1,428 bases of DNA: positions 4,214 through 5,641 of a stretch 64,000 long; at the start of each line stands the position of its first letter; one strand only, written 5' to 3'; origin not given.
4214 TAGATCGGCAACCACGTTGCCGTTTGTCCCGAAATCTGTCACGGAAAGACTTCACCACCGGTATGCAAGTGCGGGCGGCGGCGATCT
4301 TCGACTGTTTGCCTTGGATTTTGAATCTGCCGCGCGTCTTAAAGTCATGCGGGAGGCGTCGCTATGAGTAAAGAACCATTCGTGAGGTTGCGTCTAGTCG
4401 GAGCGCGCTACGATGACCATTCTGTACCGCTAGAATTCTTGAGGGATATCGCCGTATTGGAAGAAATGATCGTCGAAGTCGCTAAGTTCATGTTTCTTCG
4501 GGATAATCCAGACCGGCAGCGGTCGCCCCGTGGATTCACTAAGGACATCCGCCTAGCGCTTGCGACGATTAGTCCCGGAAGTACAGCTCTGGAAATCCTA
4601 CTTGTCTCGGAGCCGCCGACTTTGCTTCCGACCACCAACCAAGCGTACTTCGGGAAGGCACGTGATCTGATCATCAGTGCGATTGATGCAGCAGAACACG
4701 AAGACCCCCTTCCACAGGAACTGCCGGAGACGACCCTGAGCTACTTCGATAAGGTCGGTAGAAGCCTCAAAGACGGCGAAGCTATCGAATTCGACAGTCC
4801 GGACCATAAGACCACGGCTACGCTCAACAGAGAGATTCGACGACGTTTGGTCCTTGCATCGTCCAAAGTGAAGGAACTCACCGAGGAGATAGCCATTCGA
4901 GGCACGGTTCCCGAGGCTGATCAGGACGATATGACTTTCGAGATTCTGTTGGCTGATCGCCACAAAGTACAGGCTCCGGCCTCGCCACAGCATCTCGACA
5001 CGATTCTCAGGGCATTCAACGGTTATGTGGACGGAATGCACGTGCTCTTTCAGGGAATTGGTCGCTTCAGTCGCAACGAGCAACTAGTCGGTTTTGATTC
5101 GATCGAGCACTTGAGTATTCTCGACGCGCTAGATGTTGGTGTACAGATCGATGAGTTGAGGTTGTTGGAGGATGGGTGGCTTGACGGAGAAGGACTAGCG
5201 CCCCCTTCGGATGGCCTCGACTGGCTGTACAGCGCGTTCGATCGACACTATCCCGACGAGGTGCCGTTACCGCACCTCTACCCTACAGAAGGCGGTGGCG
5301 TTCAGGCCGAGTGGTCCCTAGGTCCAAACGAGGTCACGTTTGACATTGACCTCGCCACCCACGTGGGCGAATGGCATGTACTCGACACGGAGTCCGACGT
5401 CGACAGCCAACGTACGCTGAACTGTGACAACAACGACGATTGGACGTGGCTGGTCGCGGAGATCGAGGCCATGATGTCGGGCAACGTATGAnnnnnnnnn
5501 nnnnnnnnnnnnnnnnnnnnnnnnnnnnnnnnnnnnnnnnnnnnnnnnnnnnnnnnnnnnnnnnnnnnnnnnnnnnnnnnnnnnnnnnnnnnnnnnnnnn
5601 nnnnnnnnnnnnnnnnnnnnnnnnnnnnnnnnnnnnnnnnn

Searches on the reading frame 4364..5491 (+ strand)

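Call 84: search_protein_families(library=pfam, proteins=[window:4364-5491:+], max_evalue=0.001)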
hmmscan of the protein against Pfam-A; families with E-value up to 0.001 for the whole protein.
window:4364-5491:+ (375 aa): 0 families

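Call 85: search_protein_families(library=padloc, proteins=[window:4364-5491:+], max_evalue=0.001)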
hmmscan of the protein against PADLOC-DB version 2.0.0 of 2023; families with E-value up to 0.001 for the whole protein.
window:4364-5491:+ (375 aa): 5 families
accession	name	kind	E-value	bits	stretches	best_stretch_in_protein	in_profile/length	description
PDLC04574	PDC-M32A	-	3.4e-137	455.3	1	2-371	2-372/376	-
PDLC04575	PDC-M32A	-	3.2e-131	435.8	1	1-372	1-372/375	-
PDLC04576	PDC-M32A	-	8.2e-52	174.2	1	4-361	6-363/375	-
PDLC04577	PDC-M32A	-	7.5e-21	72.6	1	7-319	8-329/384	-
PDLC04748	PDC-M63B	-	7.5e-05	19.7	1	6-85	63-141/326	-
